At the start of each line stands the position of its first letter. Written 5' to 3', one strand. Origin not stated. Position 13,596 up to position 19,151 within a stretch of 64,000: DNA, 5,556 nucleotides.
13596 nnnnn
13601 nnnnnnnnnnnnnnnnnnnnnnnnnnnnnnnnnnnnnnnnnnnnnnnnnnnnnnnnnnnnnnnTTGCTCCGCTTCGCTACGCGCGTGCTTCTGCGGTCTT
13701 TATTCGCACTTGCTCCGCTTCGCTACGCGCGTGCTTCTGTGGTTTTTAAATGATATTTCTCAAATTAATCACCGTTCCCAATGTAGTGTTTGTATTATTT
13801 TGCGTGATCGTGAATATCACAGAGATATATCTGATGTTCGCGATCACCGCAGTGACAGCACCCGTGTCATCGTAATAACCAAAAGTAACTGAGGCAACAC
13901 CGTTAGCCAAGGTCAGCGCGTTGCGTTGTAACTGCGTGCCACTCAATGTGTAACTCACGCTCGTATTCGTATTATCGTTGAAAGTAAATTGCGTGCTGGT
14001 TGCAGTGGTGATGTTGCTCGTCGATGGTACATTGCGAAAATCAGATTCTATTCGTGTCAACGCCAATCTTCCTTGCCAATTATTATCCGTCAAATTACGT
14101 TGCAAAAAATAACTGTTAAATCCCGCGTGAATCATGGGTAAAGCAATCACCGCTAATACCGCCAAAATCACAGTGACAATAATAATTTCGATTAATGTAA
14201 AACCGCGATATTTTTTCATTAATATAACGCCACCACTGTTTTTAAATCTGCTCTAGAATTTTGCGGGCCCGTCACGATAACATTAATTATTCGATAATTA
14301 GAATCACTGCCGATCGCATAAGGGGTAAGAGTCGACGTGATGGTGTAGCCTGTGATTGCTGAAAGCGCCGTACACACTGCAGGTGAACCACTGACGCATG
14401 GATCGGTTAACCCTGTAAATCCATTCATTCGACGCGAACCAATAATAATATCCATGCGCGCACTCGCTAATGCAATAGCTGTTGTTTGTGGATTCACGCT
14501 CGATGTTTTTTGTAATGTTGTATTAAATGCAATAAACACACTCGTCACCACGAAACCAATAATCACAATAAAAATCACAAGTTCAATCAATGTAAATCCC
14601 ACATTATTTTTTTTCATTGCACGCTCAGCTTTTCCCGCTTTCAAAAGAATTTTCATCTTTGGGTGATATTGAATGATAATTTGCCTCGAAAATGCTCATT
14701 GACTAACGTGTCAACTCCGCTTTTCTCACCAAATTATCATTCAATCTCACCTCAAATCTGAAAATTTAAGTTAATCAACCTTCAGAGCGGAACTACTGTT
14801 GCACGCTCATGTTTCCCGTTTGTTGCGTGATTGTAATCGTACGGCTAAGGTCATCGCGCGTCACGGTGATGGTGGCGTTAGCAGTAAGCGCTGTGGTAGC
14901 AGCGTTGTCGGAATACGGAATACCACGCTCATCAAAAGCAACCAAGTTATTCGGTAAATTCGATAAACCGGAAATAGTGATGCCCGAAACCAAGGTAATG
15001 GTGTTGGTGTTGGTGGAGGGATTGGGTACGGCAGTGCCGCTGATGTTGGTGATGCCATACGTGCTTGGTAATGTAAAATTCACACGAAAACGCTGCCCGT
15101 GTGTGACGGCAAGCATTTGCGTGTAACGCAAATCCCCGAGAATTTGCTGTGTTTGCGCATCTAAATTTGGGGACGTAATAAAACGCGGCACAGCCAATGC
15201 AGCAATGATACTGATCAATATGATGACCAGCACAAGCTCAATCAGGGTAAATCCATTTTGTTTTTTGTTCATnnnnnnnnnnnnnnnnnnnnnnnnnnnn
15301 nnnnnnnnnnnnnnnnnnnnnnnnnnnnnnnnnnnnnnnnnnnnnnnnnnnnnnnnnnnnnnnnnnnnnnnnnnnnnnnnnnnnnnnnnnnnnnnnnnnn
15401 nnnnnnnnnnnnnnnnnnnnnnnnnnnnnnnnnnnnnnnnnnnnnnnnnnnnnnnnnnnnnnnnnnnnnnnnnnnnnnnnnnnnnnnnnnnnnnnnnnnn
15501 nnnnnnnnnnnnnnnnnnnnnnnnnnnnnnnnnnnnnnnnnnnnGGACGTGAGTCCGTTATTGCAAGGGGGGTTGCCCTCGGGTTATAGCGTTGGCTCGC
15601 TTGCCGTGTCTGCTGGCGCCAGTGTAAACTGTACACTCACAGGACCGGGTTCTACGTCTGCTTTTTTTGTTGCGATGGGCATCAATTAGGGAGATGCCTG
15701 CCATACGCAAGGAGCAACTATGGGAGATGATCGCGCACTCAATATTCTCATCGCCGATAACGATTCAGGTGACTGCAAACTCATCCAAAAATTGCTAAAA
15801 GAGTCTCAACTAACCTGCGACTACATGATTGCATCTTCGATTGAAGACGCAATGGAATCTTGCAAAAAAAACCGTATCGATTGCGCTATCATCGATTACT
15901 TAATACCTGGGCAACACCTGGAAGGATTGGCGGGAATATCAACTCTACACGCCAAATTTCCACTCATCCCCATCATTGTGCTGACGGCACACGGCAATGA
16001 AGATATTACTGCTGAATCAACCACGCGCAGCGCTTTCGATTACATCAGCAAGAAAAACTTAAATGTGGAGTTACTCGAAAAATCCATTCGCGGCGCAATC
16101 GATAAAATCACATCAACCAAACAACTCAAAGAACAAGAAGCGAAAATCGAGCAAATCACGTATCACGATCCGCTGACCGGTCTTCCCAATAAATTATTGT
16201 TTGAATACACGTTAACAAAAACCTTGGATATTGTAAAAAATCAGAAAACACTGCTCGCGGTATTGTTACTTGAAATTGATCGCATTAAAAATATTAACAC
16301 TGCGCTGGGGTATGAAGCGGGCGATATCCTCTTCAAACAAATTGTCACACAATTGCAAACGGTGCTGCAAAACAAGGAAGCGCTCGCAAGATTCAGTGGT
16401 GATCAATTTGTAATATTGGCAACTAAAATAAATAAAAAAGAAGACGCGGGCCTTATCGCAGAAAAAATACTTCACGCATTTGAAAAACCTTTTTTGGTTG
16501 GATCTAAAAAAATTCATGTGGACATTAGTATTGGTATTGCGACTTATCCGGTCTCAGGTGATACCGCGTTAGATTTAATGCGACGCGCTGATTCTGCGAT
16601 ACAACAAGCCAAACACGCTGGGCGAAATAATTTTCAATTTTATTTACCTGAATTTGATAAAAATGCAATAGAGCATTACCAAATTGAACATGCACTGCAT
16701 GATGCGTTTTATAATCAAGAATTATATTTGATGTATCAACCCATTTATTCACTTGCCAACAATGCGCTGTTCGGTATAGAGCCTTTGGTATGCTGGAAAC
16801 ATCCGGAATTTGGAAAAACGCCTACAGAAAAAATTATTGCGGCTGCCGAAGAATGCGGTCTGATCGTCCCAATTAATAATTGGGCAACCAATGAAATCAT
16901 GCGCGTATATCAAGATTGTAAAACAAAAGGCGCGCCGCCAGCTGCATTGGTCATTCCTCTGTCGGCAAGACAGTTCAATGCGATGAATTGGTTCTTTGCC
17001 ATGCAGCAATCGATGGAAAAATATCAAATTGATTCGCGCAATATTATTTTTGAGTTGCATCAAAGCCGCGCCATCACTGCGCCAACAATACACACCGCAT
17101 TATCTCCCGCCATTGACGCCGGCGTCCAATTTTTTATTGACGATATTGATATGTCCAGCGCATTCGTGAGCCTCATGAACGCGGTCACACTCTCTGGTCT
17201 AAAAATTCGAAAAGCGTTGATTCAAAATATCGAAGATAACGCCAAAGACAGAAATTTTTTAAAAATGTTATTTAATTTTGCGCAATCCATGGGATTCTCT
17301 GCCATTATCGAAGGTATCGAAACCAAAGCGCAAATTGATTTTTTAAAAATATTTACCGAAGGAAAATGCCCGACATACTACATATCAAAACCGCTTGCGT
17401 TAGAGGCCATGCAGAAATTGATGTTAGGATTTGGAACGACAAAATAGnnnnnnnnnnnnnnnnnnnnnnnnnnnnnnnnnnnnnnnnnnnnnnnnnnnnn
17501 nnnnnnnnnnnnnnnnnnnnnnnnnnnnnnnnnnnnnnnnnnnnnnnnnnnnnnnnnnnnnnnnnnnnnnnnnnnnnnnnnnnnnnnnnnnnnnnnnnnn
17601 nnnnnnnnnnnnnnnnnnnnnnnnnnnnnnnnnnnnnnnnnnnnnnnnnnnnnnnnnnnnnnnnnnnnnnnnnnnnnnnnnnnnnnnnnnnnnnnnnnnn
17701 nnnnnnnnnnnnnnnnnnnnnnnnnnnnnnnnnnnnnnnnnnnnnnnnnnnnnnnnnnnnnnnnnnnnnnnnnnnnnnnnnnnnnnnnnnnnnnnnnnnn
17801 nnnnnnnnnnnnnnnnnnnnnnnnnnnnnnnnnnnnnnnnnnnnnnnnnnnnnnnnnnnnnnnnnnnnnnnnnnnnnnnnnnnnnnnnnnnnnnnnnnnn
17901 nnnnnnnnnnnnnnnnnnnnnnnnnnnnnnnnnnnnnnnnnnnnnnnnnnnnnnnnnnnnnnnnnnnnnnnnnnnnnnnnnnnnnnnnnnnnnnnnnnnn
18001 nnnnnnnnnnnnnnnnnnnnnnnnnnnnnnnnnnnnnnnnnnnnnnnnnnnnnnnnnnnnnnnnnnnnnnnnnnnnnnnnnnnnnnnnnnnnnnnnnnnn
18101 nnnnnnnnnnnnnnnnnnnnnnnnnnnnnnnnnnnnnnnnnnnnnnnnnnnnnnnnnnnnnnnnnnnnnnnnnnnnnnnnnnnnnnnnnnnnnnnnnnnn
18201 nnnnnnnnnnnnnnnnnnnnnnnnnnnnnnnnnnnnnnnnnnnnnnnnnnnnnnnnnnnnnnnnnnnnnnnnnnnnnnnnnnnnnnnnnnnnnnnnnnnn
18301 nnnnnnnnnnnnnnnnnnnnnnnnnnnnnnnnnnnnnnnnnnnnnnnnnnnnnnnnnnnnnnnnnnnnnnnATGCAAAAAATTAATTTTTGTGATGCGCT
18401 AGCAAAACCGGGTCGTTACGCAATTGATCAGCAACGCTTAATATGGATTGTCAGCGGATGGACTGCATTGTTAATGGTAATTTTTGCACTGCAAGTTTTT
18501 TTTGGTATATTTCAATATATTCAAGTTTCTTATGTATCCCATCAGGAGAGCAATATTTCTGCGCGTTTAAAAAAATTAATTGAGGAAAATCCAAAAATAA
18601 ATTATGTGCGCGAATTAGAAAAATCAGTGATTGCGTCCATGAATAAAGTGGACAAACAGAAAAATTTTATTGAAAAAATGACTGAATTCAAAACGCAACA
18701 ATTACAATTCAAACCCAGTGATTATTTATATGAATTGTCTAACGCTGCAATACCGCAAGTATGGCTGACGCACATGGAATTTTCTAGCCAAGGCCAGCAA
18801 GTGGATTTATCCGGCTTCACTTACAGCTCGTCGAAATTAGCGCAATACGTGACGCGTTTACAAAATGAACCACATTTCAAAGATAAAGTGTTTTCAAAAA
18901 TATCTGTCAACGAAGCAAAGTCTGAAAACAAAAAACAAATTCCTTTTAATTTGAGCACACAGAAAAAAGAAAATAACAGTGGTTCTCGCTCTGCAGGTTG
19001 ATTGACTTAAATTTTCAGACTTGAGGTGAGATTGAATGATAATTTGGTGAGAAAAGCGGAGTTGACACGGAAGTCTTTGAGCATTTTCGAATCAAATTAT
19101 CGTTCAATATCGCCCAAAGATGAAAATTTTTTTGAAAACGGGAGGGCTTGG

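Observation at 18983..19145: ~162-bp palindromic MITE-like element family found only between cistrons of the pilus and T1SS operons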

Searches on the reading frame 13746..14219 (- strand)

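Call 14: search_protein_families(library=ncbifam, proteins=[window:13746-14219:-])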
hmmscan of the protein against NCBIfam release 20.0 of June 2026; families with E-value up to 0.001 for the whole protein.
window:13746-14219:- (157 aa): 8 families
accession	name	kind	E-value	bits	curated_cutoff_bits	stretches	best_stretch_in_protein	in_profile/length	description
TIGR02532.1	IV_pilin_GFxxxE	domain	1.3e-06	28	16.3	1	5-27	2-24/24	prepilin-type N-terminal cleavage/methylation domain-containing protein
NF007862.0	PRK10574.1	equivalog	9.5e-06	25.8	138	1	1-45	1-41/145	prepilin peptidase-dependent pilin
NF041013.1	T4P_ComGE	equivalog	3.3e-05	23.9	49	1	2-31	1-30/83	competence type IV pilus minor pilin ComGE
NF041002.1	pilin_ComGF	equivalog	8.2e-05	22.8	80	1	5-97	2-92/139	competence type IV pilus minor pilin ComGF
TIGR01710.1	typeII_sec_gspG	equivalog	0.00015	21.8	88.85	1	5-33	1-29/134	type II secretion system major pseudopilin GspG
NF041775.1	typeIV_PilA_Myxo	equivalog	0.00018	21.5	400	1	3-150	9-151/214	type IV pilin protein PilA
NF040999.1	pilin_ComGC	equivalog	0.00027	21.1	75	1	5-30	2-27/84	competence type IV pilus major pilin ComGC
TIGR01711.1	gspJ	equivalog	0.00098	19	64.85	0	5-64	1-60/192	type II secretion system minor pseudopilin GspJ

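Call 15: search_protein_families(library=pfam, proteins=[window:13746-14219:-])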
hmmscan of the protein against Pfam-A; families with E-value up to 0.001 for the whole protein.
window:13746-14219:- (157 aa): 1 family
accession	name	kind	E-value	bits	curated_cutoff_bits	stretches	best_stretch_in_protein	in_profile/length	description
PF07963.17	N_methyl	-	7.9e-09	35.2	21.2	1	1-27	1-27/27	Prokaryotic N-terminal methylation motif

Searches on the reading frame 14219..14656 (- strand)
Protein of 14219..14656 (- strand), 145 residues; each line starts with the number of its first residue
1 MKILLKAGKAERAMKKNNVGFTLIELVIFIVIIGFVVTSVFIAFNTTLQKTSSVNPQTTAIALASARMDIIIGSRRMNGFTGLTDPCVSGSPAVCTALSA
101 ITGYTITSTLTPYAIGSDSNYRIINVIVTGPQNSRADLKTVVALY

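Call 14: search_protein_families(library=ncbifam, proteins=[window:14219-14617:-])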
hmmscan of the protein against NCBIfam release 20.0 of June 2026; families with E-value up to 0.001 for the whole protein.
window:14219-14617:- (132 aa): 1 family
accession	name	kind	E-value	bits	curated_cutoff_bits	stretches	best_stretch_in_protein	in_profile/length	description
TIGR01708.2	typeII_sec_gspH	equivalog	0.0001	22.4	80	1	7-37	3-33/169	type II secretion system minor pseudopilin GspH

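Call 15: search_protein_families(library=pfam, proteins=[window:14219-14617:-])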
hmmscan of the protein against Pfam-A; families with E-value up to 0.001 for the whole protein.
window:14219-14617:- (132 aa): 1 family
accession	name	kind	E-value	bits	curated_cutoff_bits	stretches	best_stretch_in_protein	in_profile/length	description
PF07963.17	N_methyl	-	2e-05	24.4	21.2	1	7-27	6-26/27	Prokaryotic N-terminal methylation motif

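Call 56: find_encoding_contigs(protein=window:14219-14617:-, flank=3000, max_places=6)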
Protein window:14219-14617:- (132 aa): no gene with exactly this product is on record in the collection.

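Call 58: find_encoding_contigs(protein=window:14219-14656:-, flank=3000, max_places=6)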
Protein window:14219-14656:- (145 aa): 24 contigs read that carry it; 3 places shown.
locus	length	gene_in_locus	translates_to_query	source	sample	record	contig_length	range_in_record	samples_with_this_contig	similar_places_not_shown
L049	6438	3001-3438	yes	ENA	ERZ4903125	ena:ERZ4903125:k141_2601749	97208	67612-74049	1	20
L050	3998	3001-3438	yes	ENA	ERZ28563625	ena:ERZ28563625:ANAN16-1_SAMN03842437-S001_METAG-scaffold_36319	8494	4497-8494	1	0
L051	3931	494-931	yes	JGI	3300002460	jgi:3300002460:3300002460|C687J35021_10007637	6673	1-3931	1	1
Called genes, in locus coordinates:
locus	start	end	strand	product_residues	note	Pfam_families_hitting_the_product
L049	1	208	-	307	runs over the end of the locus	-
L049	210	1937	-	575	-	PF00072:Response_reg, PF00990:GGDEF, PF00563:EAL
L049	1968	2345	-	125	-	PF07963:N_methyl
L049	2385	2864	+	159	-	PF07963:N_methyl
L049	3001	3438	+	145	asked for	-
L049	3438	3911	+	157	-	PF07963:N_methyl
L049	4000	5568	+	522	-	PF14341:PilX_N (weak)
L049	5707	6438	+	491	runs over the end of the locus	-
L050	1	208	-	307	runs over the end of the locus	-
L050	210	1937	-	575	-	PF00072:Response_reg, PF00990:GGDEF, PF00563:EAL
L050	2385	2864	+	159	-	PF07963:N_methyl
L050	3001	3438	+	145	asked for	-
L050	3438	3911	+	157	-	PF07963:N_methyl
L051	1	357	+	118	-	?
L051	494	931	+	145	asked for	-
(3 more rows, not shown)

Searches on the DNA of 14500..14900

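Call 31: search_rna_families(source=window, start=14500, end=14900, threshold=evalue, max_evalue=10, show_alignments=3)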
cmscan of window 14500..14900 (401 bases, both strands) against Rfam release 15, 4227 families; matches with E-value up to 10: 1.
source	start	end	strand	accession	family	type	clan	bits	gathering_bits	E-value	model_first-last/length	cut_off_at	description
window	14662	14751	-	RF00332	snoZ266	Gene; snRNA; snoRNA; CD-box;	-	17.8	43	1.6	1-90/90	no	Small nucleolar RNA Z266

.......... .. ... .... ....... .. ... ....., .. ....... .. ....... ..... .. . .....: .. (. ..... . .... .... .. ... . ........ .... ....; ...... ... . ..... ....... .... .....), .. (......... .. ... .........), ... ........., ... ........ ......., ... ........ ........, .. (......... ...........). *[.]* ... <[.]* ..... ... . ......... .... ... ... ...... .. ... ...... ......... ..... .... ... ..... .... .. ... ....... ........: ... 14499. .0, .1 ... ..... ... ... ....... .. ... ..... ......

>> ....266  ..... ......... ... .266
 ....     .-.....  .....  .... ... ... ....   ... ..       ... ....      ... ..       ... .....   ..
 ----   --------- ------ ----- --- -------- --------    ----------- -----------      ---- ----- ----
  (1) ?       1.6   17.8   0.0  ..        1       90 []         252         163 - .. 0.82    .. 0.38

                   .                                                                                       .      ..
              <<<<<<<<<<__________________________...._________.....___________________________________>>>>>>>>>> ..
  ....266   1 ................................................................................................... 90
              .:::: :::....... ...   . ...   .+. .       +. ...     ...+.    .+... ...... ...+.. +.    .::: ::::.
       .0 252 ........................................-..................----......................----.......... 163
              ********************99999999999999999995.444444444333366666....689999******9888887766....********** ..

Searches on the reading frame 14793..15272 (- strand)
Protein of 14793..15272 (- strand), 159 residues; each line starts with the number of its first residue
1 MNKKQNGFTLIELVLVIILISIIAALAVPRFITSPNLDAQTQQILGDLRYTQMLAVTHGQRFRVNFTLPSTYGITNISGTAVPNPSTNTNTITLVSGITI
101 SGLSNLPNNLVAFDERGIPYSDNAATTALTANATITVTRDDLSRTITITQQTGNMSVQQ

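Call 14: search_protein_families(library=ncbifam, proteins=[window:14793-15272:-])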
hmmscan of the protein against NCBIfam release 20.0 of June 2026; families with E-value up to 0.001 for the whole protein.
window:14793-15272:- (159 aa): 12 families
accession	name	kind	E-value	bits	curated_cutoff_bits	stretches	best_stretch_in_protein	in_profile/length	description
TIGR01708.2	typeII_sec_gspH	equivalog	2.5e-10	40.6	80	1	5-67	1-66/169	type II secretion system minor pseudopilin GspH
NF040982.1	ComGD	equivalog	1.7e-08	35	70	1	5-78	1-78/139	competence type IV pilus minor pilin ComGD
TIGR02596.1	TIGR02596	subfamily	1.5e-07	31.7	70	1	8-66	1-62/196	Verru_Chthon cassette protein D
TIGR02532.1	IV_pilin_GFxxxE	domain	4.9e-07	29.3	16.3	1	5-28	1-24/24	prepilin-type N-terminal cleavage/methylation domain-containing protein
NF007862.0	PRK10574.1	equivalog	3.6e-06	27.2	138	1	3-33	2-32/145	prepilin peptidase-dependent pilin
NF041775.1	typeIV_PilA_Myxo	equivalog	4.3e-06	26.9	400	1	2-33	7-38/214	type IV pilin protein PilA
TIGR01710.1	typeII_sec_gspG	equivalog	1.1e-05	25.5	88.85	1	7-49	2-43/134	type II secretion system major pseudopilin GspG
NF047827.1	T3SSXpsH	equivalog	1.5e-05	24.8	160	1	7-65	2-65/145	type II secretion system protein XpsH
NF007800.0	PRK10506.1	equivalog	3.5e-05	23.7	158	1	2-62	5-68/163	prepilin peptidase-dependent protein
NF041013.1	T4P_ComGE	equivalog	0.00011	22.2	49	1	3-40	1-38/83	competence type IV pilus minor pilin ComGE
NF040999.1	pilin_ComGC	equivalog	0.00016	21.8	75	1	5-32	1-28/84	competence type IV pilus major pilin ComGC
NF007660.0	PRK10332.1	equivalog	0.00086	19.8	86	0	3-87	6-93/107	prepilin-type N-terminal cleavage/methylation domain-containing protein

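Call 15: search_protein_families(library=pfam, proteins=[window:14793-15272:-])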
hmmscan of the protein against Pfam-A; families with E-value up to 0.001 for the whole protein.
window:14793-15272:- (159 aa): 2 families
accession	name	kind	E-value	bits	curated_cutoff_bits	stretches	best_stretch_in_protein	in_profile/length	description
PF07963.17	N_methyl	-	2.1e-08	33.8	21.2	1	3-27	2-26/27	Prokaryotic N-terminal methylation motif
PF12019.13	GspH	-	4.3e-05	24.4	21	1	40-150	1-106/108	Type II transport protein GspH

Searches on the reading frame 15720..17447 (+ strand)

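Call 15: search_protein_families(library=pfam, proteins=[window:15720-17447:+])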
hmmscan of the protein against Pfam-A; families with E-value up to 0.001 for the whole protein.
window:15720-17447:+ (575 aa): 3 families
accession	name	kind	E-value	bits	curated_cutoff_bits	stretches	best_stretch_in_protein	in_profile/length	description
PF00990.26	GGDEF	-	1.5e-40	139.1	23.8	1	148-304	2-161/161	Diguanylate cyclase, GGDEF domain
PF00563.25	EAL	-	2.2e-36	125.8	31.3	1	325-543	3-221/236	EAL domain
PF00072.30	Response_reg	-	2.9e-16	60.1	30.2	1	9-120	1-108/111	Response regulator receiver domain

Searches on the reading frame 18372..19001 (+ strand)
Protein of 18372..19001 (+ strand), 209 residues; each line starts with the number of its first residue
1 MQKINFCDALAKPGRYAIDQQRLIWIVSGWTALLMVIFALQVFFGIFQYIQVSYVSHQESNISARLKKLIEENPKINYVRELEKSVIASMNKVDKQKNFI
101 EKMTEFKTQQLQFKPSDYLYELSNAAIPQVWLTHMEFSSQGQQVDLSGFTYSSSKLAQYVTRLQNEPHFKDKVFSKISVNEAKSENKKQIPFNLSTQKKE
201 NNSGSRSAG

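Call 14: search_protein_families(library=ncbifam, proteins=[window:18372-19001:+])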
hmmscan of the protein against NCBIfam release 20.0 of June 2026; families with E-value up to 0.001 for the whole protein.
window:18372-19001:+ (209 aa): 0 families

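Call 15: search_protein_families(library=pfam, proteins=[window:18372-19001:+])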
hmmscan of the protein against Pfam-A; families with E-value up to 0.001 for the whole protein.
window:18372-19001:+ (209 aa): 1 family
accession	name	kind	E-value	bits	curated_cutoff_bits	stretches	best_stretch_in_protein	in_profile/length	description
PF05137.18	PilN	-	5.9e-12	45.9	22.8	1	118-197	2-77/78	Fimbrial assembly protein (PilN)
